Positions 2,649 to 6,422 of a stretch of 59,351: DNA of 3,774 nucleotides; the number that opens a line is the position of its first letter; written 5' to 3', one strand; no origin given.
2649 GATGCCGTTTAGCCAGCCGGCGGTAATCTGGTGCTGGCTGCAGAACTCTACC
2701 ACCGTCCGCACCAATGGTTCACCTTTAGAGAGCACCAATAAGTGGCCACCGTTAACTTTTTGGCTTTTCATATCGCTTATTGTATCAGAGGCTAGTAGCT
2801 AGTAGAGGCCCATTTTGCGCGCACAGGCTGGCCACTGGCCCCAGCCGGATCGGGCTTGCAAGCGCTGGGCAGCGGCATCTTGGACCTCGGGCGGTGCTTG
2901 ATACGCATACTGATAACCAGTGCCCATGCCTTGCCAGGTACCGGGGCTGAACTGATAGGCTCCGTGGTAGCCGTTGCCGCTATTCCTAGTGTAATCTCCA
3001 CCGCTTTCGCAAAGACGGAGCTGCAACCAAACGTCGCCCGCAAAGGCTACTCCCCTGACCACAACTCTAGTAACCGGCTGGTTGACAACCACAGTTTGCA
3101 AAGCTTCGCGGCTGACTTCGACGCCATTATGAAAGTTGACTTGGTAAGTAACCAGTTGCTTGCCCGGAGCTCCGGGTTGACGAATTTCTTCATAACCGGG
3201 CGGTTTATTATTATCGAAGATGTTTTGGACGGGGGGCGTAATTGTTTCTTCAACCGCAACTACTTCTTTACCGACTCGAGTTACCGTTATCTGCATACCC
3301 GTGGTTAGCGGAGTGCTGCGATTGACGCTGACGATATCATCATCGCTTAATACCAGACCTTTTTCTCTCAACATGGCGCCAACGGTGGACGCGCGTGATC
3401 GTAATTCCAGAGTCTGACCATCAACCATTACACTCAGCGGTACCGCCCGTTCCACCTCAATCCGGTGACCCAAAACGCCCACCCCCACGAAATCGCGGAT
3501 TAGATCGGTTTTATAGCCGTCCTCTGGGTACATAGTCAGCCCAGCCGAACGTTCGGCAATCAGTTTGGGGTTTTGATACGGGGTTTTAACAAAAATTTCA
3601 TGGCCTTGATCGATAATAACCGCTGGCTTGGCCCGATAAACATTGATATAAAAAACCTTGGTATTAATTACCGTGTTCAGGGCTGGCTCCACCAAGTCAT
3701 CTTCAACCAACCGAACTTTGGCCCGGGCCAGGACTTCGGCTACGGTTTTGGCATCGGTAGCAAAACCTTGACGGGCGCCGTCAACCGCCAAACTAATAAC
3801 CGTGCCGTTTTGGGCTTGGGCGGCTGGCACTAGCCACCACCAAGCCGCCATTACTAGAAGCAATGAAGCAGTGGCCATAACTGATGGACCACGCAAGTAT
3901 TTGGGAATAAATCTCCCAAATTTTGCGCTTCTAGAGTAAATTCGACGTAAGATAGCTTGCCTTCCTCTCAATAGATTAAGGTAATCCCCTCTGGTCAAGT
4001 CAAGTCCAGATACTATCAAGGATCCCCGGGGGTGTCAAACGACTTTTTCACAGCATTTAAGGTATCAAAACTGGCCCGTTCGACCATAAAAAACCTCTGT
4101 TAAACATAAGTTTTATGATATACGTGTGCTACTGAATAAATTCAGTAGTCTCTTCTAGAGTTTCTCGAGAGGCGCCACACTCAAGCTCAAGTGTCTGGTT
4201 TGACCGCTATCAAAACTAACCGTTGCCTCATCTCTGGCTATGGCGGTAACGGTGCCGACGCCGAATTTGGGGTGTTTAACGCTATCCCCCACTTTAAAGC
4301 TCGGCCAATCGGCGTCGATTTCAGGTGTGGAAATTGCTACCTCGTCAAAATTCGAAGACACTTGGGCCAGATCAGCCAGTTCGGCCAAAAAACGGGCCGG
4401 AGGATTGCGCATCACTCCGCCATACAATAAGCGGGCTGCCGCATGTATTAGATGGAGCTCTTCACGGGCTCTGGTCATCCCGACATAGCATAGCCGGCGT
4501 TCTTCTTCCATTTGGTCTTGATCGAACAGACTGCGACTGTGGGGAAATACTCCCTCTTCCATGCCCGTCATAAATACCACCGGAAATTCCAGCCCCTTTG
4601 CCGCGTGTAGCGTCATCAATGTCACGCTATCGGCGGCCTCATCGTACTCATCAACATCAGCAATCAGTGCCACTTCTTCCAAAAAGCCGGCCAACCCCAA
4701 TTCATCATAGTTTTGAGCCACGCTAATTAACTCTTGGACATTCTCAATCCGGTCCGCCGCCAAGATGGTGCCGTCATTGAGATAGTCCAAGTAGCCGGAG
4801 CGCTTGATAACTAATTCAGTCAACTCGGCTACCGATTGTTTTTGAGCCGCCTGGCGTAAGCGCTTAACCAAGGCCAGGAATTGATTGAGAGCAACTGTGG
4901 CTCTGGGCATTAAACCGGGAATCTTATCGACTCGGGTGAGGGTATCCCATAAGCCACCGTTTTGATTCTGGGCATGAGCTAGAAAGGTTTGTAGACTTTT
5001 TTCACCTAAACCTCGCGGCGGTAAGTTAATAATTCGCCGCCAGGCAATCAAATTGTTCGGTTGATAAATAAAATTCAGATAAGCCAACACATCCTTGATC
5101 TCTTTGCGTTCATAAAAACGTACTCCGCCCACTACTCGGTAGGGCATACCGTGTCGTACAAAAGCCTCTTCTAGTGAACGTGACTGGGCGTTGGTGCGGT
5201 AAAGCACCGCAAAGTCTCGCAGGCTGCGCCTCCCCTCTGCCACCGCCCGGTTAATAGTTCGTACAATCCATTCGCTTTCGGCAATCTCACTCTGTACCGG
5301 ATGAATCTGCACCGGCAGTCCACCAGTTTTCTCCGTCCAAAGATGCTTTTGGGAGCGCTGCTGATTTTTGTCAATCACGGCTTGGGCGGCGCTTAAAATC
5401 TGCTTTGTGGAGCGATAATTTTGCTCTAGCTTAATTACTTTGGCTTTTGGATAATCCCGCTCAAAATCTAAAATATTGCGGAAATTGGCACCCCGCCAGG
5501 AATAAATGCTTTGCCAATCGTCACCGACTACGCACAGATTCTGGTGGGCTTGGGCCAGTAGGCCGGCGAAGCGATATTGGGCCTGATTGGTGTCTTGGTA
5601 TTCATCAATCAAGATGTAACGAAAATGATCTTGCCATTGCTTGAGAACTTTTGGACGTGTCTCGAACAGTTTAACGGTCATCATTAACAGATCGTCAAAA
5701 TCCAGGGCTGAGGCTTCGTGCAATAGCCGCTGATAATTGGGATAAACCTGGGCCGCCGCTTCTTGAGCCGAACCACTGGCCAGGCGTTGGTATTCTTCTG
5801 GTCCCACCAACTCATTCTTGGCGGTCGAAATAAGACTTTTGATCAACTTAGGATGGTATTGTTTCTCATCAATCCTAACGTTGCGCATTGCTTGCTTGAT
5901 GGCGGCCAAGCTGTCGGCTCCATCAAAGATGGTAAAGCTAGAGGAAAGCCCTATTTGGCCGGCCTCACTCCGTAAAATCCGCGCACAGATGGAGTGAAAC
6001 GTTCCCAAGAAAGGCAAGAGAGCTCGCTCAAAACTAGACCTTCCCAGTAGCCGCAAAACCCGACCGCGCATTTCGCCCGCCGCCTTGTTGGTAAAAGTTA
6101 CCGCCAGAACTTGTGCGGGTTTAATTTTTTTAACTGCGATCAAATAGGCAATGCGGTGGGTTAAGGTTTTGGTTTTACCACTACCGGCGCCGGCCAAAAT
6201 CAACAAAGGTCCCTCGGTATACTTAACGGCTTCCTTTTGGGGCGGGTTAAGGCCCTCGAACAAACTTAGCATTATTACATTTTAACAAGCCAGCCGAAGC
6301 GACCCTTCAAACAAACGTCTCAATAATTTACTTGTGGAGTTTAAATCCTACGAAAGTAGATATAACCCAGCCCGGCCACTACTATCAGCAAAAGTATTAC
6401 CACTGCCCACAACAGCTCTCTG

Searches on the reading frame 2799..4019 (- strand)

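Call 59: search_protein_families(library=pfam, proteins=[window:2799-4019:-], max_evalue=0.001)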
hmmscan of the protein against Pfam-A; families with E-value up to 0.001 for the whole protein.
window:2799-4019:- (406 aa): 3 families
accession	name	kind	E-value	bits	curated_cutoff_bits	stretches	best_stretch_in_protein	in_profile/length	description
PF03990.20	DUF348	-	3e-19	68.9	24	2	196-234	2-40/41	G5-linked-Ubiquitin-like domain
PF06737.19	Transglycosylas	-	8.9e-19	68.4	27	1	330-399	6-77/77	Transglycosylase-like domain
PF07501.17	G5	-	1.3e-18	67.4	23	1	252-324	2-74/75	G5 domain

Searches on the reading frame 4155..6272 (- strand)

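Call 59: search_protein_families(library=pfam, proteins=[window:4155-6272:-], max_evalue=0.001)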
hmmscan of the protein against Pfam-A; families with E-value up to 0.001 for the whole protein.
window:4155-6272:- (705 aa): 7 families
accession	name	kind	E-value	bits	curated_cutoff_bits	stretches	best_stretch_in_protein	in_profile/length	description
PF00580.27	UvrD-helicase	-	1.2e-90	304.4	23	1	8-275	1-271/271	UvrD/REP helicase N-terminal domain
PF13361.12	UvrD_C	-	2.1e-74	251.5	25.6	1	280-610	1-347/350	UvrD-like helicase C-terminal domain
PF13245.12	AAA_19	-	3.6e-21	76.2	25.1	1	12-258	1-132/134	AAA domain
PF13538.12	UvrD_C_2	-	3.2e-11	43.3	27.4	1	550-609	2-52/52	UvrD-like helicase C-terminal domain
PF01443.25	Viral_helicase1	-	2.8e-07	31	21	0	541-609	168-227/228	Viral superfamily 1 RNA helicase core domain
PF13604.12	AAA_30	-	4.4e-07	30.3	27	0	199-306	72-174/191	AAA domain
PF21196.3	PcrA_UvrD_tudor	-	0.00042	20.5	23.9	0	661-704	1-48/48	PcrA/UvrD tudor domain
